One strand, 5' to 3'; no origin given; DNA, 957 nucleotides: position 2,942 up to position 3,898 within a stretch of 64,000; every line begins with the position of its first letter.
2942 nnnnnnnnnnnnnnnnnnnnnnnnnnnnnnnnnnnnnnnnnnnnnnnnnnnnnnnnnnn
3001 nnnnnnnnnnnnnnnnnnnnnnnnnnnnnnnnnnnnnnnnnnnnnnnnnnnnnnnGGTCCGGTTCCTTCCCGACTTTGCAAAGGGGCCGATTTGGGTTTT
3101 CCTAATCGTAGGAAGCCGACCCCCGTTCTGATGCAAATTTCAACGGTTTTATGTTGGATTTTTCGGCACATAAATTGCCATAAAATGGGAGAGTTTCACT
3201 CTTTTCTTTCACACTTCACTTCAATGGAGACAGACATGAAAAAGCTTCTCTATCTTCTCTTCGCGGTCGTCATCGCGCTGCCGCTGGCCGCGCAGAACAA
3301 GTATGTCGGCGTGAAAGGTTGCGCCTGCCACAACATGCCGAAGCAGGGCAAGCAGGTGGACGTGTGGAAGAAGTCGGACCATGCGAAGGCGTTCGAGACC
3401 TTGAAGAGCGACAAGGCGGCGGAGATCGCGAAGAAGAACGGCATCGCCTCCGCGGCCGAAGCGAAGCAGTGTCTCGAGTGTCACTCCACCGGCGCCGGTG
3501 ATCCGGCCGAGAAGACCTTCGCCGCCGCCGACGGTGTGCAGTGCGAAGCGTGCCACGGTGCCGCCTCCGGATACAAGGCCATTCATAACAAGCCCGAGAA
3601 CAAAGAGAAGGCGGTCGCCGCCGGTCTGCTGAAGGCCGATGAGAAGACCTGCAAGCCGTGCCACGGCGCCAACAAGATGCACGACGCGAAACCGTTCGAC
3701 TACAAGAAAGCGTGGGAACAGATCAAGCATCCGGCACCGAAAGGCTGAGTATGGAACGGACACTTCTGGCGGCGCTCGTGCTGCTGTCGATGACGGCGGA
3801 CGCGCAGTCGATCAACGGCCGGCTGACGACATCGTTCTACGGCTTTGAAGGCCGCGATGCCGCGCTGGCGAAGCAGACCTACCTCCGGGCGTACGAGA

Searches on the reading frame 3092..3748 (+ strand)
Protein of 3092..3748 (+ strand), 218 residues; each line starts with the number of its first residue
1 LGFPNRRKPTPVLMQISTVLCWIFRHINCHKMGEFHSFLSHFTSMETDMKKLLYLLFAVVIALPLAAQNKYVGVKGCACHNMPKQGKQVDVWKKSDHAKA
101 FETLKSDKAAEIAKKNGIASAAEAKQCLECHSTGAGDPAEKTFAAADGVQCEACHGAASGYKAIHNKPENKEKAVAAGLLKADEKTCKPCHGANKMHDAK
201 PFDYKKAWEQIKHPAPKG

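Call 15: search_protein_families(library=pfam, proteins=[window:3092-3748:+], max_evalue=0.01)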
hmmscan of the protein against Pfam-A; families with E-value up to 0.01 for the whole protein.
window:3092-3748:+ (218 aa): 6 families
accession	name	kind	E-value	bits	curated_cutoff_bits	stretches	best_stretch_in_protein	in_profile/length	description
PF13435.11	Cytochrome_C554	-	6.3e-16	59.5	20.8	1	78-156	4-84/84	Cytochrome c554 and c-prime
PF22113.1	Mtrc-MtrF_II-IV_dom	-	0.00037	20.5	30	1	69-199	23-171/176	Outer membrane cytochrome MtrC/MtrF-like, domains II/IV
PF14522.11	Cytochrome_C7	-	0.00041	20.5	24.8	1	123-191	12-66/67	Cytochrome c7 and related cytochrome c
PF14843.11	GF_recep_IV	-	0.0031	17.7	29.5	1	121-193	45-118/132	Growth factor receptor domain IV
PF00684.25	DnaJ_CXXCXGXG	-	0.0069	17.1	32.7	0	119-159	10-52/65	DnaJ central domain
PF14537.11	Cytochrom_c3_2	-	0.0071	17.2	25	1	124-196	6-69/79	Cytochrome c3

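Call 47: search_protein_families(library=ncbifam, proteins=[window:3092-3745:+], max_evalue=0.01)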
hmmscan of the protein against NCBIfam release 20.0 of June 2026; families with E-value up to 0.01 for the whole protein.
window:3092-3745:+ (218 aa): 5 families
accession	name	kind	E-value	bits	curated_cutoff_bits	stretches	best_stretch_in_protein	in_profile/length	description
NF041198.1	UshA_like_PCGU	equivalog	4.7e-14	51.9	275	1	67-195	401-512/519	UshA-like (seleno)protein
NF043010.1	Cyt554_Nsmonas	equivalog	6e-10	38.9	400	1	56-170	14-130/238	cytochrome c-550 CycA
TIGR03507.1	decahem_SO1788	subfamily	0.00033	19.2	209.3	1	122-204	241-315/672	OmcA/MtrC family decaheme c-type cytochrome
NF041028.1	decahem_GSU2203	exception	0.00065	19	325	1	95-196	72-160/317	GSU2203 family decaheme c-type cytochrome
TIGR03508.1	decahem_SO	subfamily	0.0023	17.4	192.2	0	146-196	32-82/258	DmsE family decaheme c-type cytochrome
